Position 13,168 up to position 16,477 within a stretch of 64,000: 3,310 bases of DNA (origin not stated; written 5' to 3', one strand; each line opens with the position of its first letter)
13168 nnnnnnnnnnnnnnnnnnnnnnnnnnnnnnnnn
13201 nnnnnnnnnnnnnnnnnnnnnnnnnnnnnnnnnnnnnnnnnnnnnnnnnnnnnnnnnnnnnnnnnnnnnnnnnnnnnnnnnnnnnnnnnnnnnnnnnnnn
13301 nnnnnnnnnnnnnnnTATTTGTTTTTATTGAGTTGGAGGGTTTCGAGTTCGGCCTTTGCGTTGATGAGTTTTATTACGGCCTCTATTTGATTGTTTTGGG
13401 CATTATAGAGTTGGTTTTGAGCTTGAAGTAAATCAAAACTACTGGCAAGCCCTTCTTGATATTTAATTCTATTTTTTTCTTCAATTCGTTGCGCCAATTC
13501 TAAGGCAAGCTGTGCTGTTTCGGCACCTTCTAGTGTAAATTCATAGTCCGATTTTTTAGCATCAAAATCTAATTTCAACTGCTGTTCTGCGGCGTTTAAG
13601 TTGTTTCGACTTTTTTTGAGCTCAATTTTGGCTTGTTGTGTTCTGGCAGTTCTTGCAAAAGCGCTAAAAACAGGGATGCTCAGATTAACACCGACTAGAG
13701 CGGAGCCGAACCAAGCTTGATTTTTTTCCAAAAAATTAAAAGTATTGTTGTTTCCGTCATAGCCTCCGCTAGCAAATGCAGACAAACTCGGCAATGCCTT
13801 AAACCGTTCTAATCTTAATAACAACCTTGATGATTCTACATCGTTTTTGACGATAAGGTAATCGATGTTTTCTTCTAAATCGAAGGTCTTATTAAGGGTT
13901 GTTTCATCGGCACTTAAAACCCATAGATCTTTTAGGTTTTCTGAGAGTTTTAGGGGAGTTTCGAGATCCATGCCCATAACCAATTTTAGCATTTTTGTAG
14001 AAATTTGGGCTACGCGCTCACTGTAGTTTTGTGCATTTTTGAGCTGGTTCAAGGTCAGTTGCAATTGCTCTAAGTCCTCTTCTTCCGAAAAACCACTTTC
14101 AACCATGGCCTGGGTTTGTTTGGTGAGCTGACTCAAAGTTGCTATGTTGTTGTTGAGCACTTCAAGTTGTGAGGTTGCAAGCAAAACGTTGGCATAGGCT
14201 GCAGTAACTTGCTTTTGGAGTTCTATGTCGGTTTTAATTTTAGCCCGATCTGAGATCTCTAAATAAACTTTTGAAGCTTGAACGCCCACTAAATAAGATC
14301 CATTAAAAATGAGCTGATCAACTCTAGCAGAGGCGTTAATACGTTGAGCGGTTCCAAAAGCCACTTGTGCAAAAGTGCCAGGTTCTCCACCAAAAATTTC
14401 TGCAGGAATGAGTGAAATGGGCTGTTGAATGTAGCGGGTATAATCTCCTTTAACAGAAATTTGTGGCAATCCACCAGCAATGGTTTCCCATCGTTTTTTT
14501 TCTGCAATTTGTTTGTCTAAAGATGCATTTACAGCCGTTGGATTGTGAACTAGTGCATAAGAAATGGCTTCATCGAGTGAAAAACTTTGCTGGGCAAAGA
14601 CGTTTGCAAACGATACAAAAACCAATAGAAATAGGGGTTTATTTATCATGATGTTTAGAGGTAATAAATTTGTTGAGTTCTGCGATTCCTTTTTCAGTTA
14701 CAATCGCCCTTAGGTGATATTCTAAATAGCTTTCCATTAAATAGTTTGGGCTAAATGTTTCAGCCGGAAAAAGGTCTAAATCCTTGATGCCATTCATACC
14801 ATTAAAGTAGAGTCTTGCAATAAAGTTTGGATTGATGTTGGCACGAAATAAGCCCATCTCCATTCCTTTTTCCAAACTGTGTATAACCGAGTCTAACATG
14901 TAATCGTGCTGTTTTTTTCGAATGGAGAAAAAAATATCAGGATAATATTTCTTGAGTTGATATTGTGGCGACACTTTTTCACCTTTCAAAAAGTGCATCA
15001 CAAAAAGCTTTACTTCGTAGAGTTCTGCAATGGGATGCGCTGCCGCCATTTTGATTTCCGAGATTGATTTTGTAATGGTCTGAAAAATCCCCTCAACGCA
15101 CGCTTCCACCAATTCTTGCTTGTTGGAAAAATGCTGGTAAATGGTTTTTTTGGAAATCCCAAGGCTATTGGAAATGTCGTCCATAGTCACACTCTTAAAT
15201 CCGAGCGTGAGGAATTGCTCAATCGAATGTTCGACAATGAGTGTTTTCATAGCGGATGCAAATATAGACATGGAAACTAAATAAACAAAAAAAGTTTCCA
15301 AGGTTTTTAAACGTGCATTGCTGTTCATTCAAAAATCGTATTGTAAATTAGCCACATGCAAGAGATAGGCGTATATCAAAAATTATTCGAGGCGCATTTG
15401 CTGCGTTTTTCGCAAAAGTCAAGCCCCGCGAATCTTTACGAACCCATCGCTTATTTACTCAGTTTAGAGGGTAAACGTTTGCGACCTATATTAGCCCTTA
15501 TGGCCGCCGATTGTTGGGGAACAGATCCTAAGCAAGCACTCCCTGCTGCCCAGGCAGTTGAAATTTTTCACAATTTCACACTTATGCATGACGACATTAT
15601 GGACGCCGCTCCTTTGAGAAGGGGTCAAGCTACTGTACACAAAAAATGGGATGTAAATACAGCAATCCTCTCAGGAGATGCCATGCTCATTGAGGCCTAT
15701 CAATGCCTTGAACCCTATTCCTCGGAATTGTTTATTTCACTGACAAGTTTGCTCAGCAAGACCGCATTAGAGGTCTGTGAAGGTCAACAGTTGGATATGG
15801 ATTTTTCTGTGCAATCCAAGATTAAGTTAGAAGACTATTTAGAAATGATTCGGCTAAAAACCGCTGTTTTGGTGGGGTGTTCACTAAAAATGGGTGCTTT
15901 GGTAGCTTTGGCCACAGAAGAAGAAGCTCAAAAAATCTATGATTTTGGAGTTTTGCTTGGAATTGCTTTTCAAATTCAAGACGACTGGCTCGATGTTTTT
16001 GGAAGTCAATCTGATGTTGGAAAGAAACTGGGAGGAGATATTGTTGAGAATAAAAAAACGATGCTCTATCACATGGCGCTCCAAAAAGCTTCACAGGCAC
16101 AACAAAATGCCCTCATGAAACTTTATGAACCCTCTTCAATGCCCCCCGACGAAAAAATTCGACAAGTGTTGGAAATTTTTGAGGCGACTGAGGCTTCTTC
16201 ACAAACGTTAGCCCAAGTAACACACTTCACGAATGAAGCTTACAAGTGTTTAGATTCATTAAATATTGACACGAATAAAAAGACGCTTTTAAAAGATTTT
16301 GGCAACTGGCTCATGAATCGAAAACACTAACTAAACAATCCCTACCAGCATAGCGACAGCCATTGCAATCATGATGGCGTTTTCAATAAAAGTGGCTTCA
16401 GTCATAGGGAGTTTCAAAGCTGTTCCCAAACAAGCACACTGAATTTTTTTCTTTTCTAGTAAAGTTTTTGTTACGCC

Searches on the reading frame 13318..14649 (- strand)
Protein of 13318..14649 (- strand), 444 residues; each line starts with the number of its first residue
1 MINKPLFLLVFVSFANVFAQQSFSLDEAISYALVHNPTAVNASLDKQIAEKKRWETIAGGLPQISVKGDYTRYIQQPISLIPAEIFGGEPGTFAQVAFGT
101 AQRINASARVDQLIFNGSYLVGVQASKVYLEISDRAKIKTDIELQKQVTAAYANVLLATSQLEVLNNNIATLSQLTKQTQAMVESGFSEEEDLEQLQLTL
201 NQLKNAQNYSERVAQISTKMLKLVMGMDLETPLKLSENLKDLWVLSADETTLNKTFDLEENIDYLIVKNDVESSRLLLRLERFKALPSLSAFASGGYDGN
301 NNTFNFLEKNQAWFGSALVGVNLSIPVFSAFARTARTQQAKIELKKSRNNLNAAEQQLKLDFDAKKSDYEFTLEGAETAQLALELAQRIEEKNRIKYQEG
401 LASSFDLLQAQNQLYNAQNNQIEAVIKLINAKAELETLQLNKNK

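Call 34: search_protein_families(library=pfam, proteins=[window:13318-14649:-], max_evalue=0.00001)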
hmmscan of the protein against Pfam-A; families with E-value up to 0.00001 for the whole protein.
window:13318-14649:- (444 aa): 1 family
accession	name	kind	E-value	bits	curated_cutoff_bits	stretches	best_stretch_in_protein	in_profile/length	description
PF02321.23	OEP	-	3.3e-45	154.7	22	2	258-438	9-185/187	Outer membrane efflux protein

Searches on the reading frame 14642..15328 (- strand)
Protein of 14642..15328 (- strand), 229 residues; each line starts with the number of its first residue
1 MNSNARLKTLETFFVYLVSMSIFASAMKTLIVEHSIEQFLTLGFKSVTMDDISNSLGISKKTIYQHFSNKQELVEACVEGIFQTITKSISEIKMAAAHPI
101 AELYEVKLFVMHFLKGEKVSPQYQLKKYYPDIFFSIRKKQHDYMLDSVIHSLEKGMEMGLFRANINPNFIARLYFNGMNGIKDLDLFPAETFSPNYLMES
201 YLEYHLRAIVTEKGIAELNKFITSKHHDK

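Call 34: search_protein_families(library=pfam, proteins=[window:14642-15328:-], max_evalue=0.00001)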
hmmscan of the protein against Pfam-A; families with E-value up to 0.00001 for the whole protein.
window:14642-15328:- (229 aa): 1 family
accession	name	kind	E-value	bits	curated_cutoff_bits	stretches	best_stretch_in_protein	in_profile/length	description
PF00440.29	TetR_N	-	2.3e-12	46.9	24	1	31-77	1-47/47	Bacterial regulatory proteins, tetR family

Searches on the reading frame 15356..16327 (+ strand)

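Call 34: search_protein_families(library=pfam, proteins=[window:15356-16327:+], max_evalue=0.00001)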
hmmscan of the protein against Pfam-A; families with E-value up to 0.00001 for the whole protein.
window:15356-16327:+ (324 aa): 1 family
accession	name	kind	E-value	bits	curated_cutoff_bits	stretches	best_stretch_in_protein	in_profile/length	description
PF00348.22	polyprenyl_synt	-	7.3e-75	251.9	27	1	26-274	3-250/251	Polyprenyl synthetase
